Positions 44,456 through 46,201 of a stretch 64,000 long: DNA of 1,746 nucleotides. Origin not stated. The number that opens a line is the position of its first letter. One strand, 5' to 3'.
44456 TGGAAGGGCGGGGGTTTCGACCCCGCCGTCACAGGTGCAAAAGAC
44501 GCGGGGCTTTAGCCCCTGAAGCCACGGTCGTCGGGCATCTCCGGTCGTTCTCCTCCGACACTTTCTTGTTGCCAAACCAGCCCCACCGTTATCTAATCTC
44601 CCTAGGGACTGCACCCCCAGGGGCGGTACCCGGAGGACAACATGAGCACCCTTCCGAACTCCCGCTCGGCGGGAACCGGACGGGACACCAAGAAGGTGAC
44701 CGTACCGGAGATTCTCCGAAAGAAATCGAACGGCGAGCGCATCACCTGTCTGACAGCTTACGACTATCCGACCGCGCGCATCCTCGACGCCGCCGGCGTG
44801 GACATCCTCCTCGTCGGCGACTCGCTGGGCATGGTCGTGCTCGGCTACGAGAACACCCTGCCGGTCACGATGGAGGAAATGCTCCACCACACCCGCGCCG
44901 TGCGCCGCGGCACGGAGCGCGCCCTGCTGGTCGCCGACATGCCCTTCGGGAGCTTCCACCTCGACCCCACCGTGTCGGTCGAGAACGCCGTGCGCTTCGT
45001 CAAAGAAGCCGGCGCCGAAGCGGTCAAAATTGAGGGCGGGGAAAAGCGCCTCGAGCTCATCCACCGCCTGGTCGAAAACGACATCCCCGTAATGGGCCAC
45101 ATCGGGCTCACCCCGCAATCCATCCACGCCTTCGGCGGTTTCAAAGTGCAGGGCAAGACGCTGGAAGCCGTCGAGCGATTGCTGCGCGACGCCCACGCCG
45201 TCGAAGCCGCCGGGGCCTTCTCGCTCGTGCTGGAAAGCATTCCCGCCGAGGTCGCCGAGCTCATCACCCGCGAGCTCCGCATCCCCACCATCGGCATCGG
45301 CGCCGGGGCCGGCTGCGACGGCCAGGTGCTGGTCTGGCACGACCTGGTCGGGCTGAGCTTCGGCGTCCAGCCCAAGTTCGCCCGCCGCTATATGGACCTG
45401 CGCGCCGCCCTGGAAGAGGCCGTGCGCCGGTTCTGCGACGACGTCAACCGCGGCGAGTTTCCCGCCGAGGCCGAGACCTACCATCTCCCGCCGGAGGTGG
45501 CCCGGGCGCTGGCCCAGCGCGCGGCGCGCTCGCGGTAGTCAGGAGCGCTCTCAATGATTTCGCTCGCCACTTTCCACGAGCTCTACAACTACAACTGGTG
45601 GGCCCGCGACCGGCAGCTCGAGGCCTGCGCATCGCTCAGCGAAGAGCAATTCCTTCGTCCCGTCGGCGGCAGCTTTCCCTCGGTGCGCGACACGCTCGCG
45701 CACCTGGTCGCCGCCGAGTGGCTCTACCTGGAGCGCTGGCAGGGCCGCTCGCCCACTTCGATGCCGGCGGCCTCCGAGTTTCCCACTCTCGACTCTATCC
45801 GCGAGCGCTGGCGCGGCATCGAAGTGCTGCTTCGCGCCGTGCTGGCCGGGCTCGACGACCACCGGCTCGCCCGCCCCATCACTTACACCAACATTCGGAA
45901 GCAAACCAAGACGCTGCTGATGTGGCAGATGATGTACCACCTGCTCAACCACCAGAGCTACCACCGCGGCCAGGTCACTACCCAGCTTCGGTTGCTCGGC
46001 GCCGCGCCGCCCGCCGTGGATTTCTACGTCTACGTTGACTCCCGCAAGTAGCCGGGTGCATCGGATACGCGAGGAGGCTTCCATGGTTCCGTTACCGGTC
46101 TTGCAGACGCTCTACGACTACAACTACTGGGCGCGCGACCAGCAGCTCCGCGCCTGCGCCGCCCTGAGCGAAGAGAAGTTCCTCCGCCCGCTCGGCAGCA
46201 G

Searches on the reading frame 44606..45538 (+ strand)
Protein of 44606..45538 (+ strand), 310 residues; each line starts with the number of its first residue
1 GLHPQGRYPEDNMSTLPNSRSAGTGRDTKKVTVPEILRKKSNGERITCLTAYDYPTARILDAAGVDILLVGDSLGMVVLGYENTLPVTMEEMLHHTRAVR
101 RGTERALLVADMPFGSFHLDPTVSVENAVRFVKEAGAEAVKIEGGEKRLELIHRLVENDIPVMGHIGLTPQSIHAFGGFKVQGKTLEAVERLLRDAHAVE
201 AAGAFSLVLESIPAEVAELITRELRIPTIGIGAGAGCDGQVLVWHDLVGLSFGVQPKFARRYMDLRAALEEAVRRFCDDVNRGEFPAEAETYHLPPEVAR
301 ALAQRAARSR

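Call 31: search_protein_families(library=pfam, proteins=[window:44606-45538:+], max_evalue=0.001)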
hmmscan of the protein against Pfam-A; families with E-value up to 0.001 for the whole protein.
window:44606-45538:+ (310 aa): 2 families
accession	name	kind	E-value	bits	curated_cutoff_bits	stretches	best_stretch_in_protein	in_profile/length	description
PF02548.21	Pantoate_transf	-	1.3e-116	389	28.7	1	30-288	1-259/259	Ketopantoate hydroxymethyltransferase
PF13714.12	PEP_mutase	-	1.9e-06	28.1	31.5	1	42-145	7-107/240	Phosphoenolpyruvate phosphomutase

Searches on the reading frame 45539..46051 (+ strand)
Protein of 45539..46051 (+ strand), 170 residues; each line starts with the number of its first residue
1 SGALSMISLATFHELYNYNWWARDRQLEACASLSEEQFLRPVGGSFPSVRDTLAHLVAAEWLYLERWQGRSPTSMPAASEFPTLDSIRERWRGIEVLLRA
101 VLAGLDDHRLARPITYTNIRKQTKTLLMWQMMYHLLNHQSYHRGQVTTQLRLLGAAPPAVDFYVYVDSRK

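Call 31: search_protein_families(library=pfam, proteins=[window:45539-46051:+], max_evalue=0.001)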
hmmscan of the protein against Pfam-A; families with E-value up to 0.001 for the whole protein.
window:45539-46051:+ (170 aa): 3 families
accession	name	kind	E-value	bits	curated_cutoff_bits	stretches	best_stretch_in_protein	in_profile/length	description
PF05163.17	DinB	-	3.1e-29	102.5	23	1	14-167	7-159/165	DinB family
PF12867.12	DinB_2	-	2.4e-15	57.5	24.8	1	22-146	5-128/128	DinB superfamily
PF04978.18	MST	-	0.00025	22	27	1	22-146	9-140/149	Mycothiol-S-transferase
